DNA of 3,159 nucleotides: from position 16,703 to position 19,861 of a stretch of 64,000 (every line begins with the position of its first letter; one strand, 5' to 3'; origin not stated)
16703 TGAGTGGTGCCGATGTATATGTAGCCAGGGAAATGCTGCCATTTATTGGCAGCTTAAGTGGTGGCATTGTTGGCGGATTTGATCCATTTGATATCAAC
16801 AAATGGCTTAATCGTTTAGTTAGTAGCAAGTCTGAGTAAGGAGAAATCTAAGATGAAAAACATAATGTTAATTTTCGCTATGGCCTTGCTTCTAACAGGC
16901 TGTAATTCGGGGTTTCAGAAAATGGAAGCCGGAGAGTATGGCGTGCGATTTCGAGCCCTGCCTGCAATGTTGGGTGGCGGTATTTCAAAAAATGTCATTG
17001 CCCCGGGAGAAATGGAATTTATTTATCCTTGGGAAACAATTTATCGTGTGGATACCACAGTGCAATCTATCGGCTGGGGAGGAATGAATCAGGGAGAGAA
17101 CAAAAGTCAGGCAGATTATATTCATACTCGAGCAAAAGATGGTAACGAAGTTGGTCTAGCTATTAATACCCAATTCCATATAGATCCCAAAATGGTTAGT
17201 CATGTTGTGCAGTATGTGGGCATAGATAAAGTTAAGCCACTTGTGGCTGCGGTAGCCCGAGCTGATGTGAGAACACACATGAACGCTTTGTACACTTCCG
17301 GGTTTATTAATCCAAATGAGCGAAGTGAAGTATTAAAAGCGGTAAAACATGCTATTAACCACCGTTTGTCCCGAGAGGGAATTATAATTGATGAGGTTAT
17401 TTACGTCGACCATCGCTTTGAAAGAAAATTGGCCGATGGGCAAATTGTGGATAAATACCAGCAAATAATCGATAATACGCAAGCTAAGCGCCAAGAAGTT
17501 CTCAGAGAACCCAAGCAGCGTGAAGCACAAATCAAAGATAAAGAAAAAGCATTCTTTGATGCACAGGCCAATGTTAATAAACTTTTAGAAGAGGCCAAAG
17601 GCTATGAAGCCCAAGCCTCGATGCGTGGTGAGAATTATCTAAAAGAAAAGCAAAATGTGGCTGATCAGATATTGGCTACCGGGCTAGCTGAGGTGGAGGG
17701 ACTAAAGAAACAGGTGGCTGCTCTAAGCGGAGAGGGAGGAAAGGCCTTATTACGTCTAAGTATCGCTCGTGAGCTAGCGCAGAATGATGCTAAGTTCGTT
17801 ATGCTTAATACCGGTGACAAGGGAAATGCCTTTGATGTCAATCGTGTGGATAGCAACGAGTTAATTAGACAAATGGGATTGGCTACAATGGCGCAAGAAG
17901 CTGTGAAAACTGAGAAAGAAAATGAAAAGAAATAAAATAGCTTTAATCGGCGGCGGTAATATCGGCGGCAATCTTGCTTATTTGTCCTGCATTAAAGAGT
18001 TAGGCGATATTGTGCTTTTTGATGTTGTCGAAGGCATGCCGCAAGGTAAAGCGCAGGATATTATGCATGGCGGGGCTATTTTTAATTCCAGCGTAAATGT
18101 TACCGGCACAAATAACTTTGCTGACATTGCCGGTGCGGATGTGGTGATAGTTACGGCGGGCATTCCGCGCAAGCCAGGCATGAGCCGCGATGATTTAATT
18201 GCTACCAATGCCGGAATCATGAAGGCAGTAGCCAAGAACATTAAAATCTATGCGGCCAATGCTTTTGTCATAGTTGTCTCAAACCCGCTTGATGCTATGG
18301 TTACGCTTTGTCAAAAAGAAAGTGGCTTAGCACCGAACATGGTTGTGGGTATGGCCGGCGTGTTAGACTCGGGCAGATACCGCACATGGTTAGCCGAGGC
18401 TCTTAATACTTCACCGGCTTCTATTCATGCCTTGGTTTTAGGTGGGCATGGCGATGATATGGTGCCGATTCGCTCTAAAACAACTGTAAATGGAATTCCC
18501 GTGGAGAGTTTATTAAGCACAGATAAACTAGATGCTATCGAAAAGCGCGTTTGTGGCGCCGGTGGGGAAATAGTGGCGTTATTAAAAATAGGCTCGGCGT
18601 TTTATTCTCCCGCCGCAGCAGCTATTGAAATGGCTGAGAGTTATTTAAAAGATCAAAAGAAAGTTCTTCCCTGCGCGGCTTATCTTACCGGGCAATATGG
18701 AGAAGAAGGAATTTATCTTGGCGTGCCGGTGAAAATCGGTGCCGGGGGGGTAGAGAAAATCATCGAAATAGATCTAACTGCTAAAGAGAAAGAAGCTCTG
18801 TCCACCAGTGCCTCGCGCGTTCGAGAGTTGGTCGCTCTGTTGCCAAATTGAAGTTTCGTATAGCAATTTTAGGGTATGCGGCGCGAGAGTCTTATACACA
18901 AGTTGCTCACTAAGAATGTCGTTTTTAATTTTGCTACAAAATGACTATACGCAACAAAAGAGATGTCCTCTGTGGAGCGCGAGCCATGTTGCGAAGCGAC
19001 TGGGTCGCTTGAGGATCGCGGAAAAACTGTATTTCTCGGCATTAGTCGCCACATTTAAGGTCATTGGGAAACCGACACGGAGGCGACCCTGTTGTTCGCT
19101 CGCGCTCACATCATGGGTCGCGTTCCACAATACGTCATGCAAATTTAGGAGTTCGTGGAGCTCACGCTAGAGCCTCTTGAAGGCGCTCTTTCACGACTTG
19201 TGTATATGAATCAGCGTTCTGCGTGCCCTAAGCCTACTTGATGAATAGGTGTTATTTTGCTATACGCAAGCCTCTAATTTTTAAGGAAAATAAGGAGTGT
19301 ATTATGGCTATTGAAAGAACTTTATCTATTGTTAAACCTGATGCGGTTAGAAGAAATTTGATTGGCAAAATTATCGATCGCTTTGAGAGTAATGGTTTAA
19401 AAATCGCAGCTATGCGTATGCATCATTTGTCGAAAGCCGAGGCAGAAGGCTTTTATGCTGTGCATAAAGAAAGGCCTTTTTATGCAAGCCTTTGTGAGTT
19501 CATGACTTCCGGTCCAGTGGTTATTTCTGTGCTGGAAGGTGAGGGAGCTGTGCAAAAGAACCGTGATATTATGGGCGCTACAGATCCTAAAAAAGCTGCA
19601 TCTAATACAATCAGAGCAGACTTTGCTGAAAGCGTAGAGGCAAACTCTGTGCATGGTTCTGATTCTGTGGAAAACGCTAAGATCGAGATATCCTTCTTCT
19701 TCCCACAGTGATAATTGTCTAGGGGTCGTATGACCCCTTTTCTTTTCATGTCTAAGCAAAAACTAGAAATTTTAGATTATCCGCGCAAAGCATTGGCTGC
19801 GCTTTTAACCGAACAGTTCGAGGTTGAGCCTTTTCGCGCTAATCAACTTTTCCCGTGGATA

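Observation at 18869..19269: Repeat copy C is bounded by ~35-bp imperfect terminal inverted repeats and a 15-bp direct repeat (MITE-like architecture)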

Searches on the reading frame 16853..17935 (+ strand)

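Call 79: search_protein_families(library=pfam, proteins=[window:16853-17935:+], max_evalue=0.01)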
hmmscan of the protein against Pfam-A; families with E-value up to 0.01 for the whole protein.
window:16853-17935:+ (360 aa): 1 family
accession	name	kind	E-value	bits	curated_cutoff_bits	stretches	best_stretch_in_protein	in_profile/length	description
PF01145.31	Band_7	-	2.2e-14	54.4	23.6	1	24-215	3-164/176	SPFH domain / Band 7 family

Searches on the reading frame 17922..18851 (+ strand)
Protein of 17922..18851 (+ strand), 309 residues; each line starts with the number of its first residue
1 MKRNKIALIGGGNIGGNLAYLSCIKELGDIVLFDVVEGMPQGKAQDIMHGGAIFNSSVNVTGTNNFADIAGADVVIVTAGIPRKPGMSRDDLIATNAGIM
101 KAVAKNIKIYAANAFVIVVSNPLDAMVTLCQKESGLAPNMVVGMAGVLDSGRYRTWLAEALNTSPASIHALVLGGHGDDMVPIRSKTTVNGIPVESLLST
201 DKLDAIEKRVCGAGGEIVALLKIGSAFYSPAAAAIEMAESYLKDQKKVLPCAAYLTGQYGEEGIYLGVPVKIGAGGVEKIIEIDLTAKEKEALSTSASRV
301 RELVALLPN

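Call 12: find_encoding_contigs(protein=window:17922-18851:+, flank=3000, max_places=6)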
Protein window:17922-18851:+ (309 aa): no gene with exactly this product is on record in the collection.

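Call 23: find_homologous_proteins(query=window:17922-18851:+, max_evalue=1e-50)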
Query window:17922-18851:+ (309 aa): 7999 proteins with E <= 1e-50 among 8000 candidates; the best 120 are listed.
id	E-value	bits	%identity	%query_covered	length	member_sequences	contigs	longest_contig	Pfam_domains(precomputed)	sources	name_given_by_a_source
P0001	4.0e-194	662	100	100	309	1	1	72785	PF00056.30,PF02866.24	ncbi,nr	ncbi:MAG: malate dehydrogenase [Deltaproteobacteria bacterium]|nr:malate dehydrogenase [Deltaproteob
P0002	2.7e-142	492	74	100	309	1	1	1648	PF00056.30,PF02866.24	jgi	jgi:malate dehydrogenase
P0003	3.9e-141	488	73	100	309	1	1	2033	PF00056.30,PF02866.24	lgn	-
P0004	4.9e-140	484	74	99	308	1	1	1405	PF00056.30,PF02866.24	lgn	-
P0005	6.4e-140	484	73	100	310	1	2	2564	PF00056.30,PF02866.24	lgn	-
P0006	1.3e-139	483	73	100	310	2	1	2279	PF00056.30,PF02866.24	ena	-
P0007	1.8e-139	482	74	99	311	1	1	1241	PF00056.30,PF02866.24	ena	-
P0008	5.0e-139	481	73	100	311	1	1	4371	PF00056.30,PF02866.24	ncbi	-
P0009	1.5e-138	479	73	99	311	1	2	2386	PF00056.30,PF02866.24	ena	-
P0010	2.0e-138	479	73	100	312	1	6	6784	PF00056.30,PF02866.24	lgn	-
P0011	8.2e-138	477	72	100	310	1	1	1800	PF00056.30,PF02866.24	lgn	-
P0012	4.0e-137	475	71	100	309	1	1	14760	PF00056.30,PF02866.24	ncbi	-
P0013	4.1e-137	475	70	100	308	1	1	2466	PF00056.30,PF02866.24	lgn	-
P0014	4.8e-137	474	72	99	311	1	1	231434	PF00056.30,PF02866.24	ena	-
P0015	5.5e-137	474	71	100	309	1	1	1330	PF00056.30,PF02866.24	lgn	-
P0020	1.4e-136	473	72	99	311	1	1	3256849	PF00056.30,PF02866.24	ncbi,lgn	ncbi:MAG: malate dehydrogenase [Bdellovibrionota bacterium]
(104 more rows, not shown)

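Call 24: find_encoding_contigs(protein=P0001, flank=10000, max_places=4)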
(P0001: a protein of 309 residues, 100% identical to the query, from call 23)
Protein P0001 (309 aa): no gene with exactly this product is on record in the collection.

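Call 31: find_encoding_contigs(protein=P0012, flank=3000, max_places=2)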
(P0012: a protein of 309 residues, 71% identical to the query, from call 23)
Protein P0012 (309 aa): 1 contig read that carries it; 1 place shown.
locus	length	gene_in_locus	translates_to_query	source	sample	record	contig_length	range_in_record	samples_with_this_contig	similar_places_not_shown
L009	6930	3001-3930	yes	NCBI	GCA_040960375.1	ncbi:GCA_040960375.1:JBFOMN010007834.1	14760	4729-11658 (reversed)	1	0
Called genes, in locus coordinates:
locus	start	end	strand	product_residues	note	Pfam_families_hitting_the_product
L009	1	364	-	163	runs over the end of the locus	-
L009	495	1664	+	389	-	PF01145:Band_7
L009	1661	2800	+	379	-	PF01145:Band_7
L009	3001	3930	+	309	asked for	PF00056:Ldh_1_N, PF02866:Ldh_1_C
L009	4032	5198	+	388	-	PF08442:ATP-grasp_2, PF13549:ATP-grasp_5, PF24948:Citrate_synth_N, PF00549:Ligase_CoA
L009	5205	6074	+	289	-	PF02629:CoA_binding, PF13607:Succ_CoA_lig, PF00549:Ligase_CoA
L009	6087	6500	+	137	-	PF00334:NDK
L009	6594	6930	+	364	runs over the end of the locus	PF21016:RlmN_N, PF04055:Radical_SAM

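Call 32: find_encoding_contigs(protein=P0014, flank=3000, max_places=2)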
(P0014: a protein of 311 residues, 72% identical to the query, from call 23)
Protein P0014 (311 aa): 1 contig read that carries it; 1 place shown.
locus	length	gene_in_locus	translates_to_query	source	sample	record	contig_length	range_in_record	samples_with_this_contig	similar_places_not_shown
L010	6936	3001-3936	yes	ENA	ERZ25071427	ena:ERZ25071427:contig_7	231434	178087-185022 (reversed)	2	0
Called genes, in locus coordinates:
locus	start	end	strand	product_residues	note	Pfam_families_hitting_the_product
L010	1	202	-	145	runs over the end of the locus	-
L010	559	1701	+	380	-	PF01145:Band_7 (faint)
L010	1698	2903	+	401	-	PF01145:Band_7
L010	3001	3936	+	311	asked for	PF00056:Ldh_1_N, PF02866:Ldh_1_C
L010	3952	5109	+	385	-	PF08442:ATP-grasp_2, PF13549:ATP-grasp_5, PF24948:Citrate_synth_N, PF00549:Ligase_CoA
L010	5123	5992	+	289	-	PF02629:CoA_binding, PF13607:Succ_CoA_lig, PF00549:Ligase_CoA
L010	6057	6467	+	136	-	PF00334:NDK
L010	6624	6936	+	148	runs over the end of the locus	-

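Call 33: find_encoding_contigs(protein=P0020, flank=3000, max_places=2)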
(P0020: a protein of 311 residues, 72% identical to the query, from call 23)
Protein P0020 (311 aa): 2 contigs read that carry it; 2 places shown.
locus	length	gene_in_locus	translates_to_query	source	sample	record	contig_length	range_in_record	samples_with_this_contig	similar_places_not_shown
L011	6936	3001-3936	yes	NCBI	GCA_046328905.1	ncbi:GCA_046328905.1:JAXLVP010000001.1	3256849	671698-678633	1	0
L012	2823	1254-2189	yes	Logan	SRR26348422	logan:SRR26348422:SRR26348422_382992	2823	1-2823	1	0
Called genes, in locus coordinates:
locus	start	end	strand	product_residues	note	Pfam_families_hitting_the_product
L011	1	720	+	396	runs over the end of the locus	PF01145:Band_7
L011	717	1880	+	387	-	PF01145:Band_7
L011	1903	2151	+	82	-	-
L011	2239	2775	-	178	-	-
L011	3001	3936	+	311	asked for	PF00056:Ldh_1_N, PF02866:Ldh_1_C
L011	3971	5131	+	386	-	PF08442:ATP-grasp_2, PF13549:ATP-grasp_5, PF24948:Citrate_synth_N, PF00549:Ligase_CoA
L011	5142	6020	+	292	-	PF02629:CoA_binding, PF13607:Succ_CoA_lig, PF00549:Ligase_CoA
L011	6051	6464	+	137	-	PF00334:NDK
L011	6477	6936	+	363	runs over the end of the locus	PF21016:RlmN_N, PF04055:Radical_SAM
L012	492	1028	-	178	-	-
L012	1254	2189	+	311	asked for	PF00056:Ldh_1_N, PF02866:Ldh_1_C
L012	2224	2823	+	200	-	?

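Call 35: find_encoding_contigs(protein=P0010, flank=5000, max_places=3)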
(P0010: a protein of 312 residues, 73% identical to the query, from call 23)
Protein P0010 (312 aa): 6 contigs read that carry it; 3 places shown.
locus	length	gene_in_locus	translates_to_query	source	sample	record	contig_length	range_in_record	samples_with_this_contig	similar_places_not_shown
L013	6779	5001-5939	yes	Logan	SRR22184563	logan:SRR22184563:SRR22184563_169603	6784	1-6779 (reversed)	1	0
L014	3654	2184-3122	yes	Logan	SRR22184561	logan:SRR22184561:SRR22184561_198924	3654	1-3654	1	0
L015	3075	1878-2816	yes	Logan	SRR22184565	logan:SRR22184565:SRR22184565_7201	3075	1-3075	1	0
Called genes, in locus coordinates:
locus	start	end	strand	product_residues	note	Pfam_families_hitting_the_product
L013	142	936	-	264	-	PF13489:Methyltransf_23, PF08241:Methyltransf_11, PF08242:Methyltransf_12, PF01209:Ubie_methyltran (faint), PF13649:Methyltransf_25, PF13847:Methyltransf_31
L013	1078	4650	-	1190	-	PF13205:Big_5, PF03150:CCP_MauG (faint)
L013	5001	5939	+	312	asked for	PF00056:Ldh_1_N, PF02866:Ldh_1_C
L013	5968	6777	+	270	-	?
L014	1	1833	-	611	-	?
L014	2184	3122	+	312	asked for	PF00056:Ldh_1_N, PF02866:Ldh_1_C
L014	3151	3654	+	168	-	?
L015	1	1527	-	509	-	?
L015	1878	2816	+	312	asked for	PF00056:Ldh_1_N, PF02866:Ldh_1_C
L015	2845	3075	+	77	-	?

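Call 36: find_encoding_contigs(protein=P0008, flank=5000, max_places=2)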
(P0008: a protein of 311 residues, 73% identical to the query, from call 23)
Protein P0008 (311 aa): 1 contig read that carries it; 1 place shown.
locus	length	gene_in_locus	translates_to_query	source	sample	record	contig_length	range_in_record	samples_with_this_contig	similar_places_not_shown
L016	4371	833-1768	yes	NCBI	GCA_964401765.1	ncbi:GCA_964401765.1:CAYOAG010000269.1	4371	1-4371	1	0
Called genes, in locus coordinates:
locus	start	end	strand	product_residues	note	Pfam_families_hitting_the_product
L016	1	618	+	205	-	?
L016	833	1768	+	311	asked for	PF00056:Ldh_1_N, PF02866:Ldh_1_C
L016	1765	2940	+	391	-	PF08442:ATP-grasp_2, PF13549:ATP-grasp_5, PF24948:Citrate_synth_N, PF00549:Ligase_CoA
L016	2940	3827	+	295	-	PF02629:CoA_binding, PF00549:Ligase_CoA, PF13607:Succ_CoA_lig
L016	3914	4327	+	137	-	PF00334:NDK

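Call 37: find_encoding_contigs(protein=P0005, flank=5000, max_places=2)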
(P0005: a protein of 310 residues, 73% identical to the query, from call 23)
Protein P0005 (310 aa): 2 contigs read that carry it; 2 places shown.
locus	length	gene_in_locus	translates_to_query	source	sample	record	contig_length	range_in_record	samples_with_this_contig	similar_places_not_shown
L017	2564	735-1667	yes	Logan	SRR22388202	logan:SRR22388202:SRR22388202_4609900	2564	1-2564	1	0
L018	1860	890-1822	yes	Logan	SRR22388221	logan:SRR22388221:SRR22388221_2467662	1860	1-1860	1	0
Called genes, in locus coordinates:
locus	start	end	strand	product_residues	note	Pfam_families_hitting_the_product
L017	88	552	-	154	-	PF00588:SpoU_methylase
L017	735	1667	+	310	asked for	PF00056:Ldh_1_N, PF02866:Ldh_1_C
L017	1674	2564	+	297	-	?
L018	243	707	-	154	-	PF00588:SpoU_methylase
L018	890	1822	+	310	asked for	PF00056:Ldh_1_N, PF02866:Ldh_1_C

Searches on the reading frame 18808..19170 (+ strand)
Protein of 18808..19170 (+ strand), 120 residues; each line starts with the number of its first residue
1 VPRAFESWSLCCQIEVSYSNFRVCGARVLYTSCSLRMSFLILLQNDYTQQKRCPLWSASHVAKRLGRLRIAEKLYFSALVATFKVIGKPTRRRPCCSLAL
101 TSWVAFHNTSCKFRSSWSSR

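Call 79: search_protein_families(library=pfam, proteins=[window:18808-19170:+], max_evalue=0.01)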
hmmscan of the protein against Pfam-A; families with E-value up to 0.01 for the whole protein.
window:18808-19170:+ (120 aa): 0 families

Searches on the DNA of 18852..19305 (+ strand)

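Call 14: search_rna_families(source=window, start=18852, end=19305, threshold=evalue, max_evalue=10)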
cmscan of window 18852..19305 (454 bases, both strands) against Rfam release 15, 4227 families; matches with E-value up to 10: 0.
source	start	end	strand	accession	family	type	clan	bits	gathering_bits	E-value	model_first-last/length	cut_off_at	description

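Call 77: search_dna_similar(query=window:18852-19305:+, collection=plasmids, mode=distant, max_evalue=0.01, max_rows=10)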
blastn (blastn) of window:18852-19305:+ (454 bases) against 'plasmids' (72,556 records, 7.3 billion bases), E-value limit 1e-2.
No match.

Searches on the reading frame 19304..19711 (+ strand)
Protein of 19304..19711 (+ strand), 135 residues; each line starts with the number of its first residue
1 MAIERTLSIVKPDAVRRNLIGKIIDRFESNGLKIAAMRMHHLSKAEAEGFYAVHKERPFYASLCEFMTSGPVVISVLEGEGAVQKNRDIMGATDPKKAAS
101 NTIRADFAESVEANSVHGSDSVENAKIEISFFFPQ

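Call 79: search_protein_families(library=pfam, proteins=[window:19304-19711:+], max_evalue=0.01)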
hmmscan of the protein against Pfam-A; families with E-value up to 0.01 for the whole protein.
window:19304-19711:+ (135 aa): 1 family
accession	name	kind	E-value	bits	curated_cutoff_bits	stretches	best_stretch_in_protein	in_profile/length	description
PF00334.24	NDK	-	2.1e-57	193.2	27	1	4-134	1-131/135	Nucleoside diphosphate kinase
